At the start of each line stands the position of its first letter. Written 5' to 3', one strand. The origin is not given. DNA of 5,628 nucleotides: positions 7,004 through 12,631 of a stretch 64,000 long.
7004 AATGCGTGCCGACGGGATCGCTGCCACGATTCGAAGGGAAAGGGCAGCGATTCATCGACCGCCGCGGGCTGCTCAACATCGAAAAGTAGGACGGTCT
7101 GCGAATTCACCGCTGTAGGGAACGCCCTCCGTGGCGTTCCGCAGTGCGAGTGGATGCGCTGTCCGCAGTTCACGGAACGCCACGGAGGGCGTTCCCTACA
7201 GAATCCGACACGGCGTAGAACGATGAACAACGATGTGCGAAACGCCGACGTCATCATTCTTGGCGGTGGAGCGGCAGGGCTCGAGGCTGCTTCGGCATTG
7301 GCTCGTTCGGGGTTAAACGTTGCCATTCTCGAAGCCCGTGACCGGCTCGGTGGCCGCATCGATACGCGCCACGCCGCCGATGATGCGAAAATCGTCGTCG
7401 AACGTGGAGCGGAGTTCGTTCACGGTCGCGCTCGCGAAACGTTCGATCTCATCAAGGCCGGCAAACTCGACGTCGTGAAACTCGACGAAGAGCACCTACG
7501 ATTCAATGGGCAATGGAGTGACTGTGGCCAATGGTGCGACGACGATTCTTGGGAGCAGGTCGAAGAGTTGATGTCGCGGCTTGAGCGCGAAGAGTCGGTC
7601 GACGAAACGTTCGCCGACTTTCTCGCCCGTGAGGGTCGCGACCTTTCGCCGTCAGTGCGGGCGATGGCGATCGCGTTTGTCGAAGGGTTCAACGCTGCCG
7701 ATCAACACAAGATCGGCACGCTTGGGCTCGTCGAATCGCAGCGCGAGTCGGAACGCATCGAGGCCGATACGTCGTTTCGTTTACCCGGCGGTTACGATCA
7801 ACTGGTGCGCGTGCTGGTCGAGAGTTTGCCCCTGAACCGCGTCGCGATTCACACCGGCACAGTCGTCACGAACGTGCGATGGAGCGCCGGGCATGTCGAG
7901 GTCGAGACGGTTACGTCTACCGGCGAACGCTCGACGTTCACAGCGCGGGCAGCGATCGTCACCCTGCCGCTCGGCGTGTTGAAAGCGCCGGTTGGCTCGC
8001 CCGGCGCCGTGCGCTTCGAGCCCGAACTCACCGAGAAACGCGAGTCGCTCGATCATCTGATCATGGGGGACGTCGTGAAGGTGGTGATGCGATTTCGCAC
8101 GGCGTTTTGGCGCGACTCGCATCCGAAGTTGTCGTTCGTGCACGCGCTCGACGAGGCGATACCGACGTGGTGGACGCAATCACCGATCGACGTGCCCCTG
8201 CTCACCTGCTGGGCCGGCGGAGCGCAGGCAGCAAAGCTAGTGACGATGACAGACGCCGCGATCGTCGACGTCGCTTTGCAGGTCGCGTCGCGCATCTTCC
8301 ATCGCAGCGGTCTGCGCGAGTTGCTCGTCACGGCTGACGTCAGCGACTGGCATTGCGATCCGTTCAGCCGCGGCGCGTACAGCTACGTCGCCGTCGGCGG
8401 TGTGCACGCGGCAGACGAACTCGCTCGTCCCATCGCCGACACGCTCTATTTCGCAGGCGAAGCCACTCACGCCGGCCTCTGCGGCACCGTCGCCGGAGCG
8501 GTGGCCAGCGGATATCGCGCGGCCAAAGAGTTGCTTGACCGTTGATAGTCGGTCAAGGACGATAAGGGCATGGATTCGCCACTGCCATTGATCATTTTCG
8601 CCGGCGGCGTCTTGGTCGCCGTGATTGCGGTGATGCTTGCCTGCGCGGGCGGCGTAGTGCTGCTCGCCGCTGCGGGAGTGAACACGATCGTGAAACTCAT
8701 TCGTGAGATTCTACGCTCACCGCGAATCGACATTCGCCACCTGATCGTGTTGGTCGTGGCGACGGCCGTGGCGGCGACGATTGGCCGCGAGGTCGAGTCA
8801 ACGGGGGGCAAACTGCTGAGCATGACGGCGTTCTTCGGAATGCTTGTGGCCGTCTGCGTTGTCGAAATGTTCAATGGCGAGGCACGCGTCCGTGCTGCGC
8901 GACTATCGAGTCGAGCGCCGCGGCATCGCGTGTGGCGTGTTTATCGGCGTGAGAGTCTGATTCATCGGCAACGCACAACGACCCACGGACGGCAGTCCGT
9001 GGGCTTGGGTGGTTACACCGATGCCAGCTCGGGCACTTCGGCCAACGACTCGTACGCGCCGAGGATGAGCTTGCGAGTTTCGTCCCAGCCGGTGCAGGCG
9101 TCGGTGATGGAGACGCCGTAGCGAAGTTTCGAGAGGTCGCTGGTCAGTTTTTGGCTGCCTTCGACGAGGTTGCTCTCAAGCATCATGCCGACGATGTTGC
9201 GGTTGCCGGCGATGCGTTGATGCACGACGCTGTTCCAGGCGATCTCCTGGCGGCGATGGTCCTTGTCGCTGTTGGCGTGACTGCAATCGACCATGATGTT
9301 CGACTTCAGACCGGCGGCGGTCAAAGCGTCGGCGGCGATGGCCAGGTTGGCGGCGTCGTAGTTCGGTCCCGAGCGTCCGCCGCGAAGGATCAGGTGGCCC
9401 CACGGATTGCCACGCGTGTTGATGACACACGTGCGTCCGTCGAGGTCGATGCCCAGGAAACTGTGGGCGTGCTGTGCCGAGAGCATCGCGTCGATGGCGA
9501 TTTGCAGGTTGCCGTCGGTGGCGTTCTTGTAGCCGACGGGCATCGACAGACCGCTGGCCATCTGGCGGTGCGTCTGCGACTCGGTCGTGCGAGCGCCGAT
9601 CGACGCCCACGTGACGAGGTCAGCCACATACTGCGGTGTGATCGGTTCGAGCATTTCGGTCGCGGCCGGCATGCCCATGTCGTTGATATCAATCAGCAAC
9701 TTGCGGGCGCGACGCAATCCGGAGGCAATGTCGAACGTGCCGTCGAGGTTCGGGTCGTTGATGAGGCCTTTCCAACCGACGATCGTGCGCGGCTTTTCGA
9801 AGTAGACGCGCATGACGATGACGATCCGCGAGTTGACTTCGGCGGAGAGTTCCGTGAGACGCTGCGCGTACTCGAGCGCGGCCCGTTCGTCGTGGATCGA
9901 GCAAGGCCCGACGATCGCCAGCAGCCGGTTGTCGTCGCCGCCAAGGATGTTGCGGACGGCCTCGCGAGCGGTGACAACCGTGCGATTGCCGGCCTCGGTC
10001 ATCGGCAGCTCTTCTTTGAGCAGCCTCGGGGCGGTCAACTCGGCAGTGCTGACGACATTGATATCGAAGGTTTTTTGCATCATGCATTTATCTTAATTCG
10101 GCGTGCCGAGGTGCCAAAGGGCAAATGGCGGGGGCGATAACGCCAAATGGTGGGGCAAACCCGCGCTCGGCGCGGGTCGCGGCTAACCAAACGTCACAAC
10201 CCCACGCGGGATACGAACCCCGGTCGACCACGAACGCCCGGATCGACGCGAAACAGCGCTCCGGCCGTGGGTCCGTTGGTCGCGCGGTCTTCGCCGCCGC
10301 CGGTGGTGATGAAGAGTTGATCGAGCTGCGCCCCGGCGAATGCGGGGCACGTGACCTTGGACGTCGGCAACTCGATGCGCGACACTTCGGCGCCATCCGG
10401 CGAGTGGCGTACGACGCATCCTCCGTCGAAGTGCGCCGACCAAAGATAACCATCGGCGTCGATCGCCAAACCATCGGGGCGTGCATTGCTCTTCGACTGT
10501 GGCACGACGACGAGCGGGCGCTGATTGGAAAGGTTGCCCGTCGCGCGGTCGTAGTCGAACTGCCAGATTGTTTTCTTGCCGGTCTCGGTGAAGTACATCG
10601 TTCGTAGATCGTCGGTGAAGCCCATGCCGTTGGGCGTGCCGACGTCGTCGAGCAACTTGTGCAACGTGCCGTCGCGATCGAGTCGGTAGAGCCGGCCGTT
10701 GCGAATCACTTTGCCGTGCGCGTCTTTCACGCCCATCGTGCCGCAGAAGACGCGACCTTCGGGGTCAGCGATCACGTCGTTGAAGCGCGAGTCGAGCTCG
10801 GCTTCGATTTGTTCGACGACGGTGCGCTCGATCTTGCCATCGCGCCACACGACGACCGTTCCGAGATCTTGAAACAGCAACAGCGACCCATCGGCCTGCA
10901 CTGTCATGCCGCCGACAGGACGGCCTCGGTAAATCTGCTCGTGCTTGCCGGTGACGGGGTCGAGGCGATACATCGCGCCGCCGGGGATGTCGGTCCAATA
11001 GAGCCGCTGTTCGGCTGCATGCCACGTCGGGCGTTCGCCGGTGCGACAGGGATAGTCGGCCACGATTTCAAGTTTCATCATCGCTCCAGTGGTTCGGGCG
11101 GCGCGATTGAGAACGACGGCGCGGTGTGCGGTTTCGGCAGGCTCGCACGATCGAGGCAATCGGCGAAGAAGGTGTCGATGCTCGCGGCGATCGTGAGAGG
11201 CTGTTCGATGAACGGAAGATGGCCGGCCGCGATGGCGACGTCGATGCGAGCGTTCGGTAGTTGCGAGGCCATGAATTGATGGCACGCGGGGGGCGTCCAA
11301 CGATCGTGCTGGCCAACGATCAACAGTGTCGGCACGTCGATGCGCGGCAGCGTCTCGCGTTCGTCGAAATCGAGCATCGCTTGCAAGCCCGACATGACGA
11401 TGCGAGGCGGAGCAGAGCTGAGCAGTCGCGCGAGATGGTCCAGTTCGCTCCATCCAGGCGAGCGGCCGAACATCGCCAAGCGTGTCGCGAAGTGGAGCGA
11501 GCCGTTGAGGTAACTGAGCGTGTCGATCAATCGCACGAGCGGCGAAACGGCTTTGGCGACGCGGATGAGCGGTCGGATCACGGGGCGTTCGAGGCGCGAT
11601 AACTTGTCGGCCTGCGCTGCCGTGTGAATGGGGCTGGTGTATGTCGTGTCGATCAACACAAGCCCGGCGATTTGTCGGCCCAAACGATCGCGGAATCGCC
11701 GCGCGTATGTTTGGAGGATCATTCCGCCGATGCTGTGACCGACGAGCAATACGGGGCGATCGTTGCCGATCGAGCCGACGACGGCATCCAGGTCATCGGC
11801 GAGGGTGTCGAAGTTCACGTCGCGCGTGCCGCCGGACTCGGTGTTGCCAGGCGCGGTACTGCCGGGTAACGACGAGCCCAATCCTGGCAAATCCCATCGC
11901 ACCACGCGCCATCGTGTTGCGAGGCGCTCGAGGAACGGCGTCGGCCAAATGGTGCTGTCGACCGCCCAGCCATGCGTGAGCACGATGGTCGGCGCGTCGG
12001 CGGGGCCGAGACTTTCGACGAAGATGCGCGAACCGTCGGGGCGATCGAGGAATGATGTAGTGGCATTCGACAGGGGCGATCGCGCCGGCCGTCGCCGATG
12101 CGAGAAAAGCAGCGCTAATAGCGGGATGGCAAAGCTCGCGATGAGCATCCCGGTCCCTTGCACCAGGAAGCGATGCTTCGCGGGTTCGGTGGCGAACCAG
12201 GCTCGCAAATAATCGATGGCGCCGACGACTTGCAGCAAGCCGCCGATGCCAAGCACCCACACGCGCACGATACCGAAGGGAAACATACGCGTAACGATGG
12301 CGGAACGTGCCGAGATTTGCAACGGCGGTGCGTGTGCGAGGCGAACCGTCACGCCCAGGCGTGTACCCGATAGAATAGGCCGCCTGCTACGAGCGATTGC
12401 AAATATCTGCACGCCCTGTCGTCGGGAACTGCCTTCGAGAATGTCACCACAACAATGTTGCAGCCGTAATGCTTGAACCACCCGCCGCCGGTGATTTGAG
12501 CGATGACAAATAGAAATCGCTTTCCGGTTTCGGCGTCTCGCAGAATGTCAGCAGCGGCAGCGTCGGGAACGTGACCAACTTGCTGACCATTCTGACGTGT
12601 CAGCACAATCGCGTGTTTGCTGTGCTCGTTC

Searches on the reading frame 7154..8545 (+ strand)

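Call 89: search_protein_families(library=pfam, proteins=[window:7154-8545:+], max_evalue=0.001)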
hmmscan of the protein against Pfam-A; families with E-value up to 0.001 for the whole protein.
window:7154-8545:+ (463 aa): 14 families
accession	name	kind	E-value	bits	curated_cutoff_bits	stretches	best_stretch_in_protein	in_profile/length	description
PF01593.30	Amino_oxidase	-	2.1e-58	199.1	19.8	1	41-461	2-443/443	Flavin containing amine oxidoreductase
PF13450.12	NAD_binding_8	-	2.8e-12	47.2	21.9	1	35-100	1-65/68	NAD(P)-binding Rossmann-like domain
PF12831.13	FAD_oxidored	-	5.1e-10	39.7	27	1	32-112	1-75/416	FAD dependent oxidoreductase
PF07992.20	Pyr_redox_2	-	6.2e-10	39.4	26.1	1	10-98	122-210/291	Pyridine nucleotide-disulphide oxidoreductase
PF00890.30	FAD_binding_2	-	6.9e-09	35.8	20.4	1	32-69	1-38/414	FAD binding domain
PF00070.33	Pyr_redox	-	3.8e-08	34.2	22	1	33-108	2-77/82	Pyridine nucleotide-disulphide oxidoreductase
PF01946.23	Thi4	-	3.5e-07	30.2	26.2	1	26-71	13-59/235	Thi4 family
PF03486.20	HI0933_like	-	4e-07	30.2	50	1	32-69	2-39/244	HI0933-like protein Rossmann domain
PF01266.30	DAO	-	6.7e-06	26.3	27.9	1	32-269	1-200/353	FAD dependent oxidoreductase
PF01134.28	GIDA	-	2.4e-05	24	22.1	1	32-60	1-30/391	Glucose inhibited division protein A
PF01262.27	AlaDh_PNT_C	-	3.5e-05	23.8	23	1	27-70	25-68/214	Alanine dehydrogenase/PNT, C-terminal domain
PF01494.25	FAD_binding_3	-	0.00047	19.9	22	0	31-63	2-34/349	FAD binding domain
PF05834.18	Lycopene_cycl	-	0.00051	19.7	23.4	0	32-65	1-36/380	Lycopene cyclase protein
PF13738.12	Pyr_redox_3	-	0.00065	19.5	30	0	34-62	1-30/305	Pyridine nucleotide-disulphide oxidoreductase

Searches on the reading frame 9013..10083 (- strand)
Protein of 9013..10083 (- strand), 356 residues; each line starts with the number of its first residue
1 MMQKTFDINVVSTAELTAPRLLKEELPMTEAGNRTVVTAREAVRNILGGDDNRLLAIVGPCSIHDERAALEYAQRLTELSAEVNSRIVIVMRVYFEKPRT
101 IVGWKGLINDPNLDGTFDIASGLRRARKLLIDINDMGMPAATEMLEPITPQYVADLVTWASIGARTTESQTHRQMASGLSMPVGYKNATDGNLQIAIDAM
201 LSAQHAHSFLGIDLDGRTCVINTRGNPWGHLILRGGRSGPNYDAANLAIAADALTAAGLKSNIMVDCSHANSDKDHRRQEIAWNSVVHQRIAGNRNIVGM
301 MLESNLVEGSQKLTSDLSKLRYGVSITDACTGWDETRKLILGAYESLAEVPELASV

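Call 89: search_protein_families(library=pfam, proteins=[window:9013-10083:-], max_evalue=0.001)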
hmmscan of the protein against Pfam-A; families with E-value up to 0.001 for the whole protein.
window:9013-10083:- (356 aa): 1 family
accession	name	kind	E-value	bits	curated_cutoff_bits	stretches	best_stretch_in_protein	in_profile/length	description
PF00793.26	DAHP_synth_1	-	2e-84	283.1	25.5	1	41-338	8-267/270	DAHP synthetase I family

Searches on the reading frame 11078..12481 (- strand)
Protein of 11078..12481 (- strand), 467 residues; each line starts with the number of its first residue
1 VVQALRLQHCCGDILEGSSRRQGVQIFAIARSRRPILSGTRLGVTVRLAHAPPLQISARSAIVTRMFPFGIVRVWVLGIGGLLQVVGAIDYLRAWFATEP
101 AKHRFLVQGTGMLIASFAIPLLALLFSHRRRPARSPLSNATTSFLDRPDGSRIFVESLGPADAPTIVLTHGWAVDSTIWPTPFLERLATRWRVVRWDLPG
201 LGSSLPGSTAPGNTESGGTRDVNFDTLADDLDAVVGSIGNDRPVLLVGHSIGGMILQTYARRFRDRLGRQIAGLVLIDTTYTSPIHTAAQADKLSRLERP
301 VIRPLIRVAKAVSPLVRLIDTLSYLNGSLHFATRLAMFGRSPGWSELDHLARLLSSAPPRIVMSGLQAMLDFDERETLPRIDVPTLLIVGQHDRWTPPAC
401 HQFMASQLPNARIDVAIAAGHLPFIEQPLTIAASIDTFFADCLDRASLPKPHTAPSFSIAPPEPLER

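Call 89: search_protein_families(library=pfam, proteins=[window:11078-12481:-], max_evalue=0.001)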
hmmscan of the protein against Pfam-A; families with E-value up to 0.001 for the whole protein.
window:11078-12481:- (467 aa): 5 families
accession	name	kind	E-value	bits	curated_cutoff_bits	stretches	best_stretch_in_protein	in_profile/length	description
PF12697.13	Abhydrolase_6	-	4.4e-25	90.1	26.3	1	166-432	1-215/217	Alpha/beta hydrolase family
PF00561.26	Abhydrolase_1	-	2.1e-23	83.7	25.8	1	164-428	1-245/245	alpha/beta hydrolase fold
PF12146.15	Hydrolase_4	-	6.3e-14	52.3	27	1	165-418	6-227/239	Serine aminopeptidase, S33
PF00975.26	Thioesterase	-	3.9e-09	37.5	26.4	1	223-296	47-119/226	Thioesterase domain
PF10230.15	LIDHydrolase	-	0.00048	20.4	27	0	238-413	80-250/262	Lipid-droplet associated hydrolase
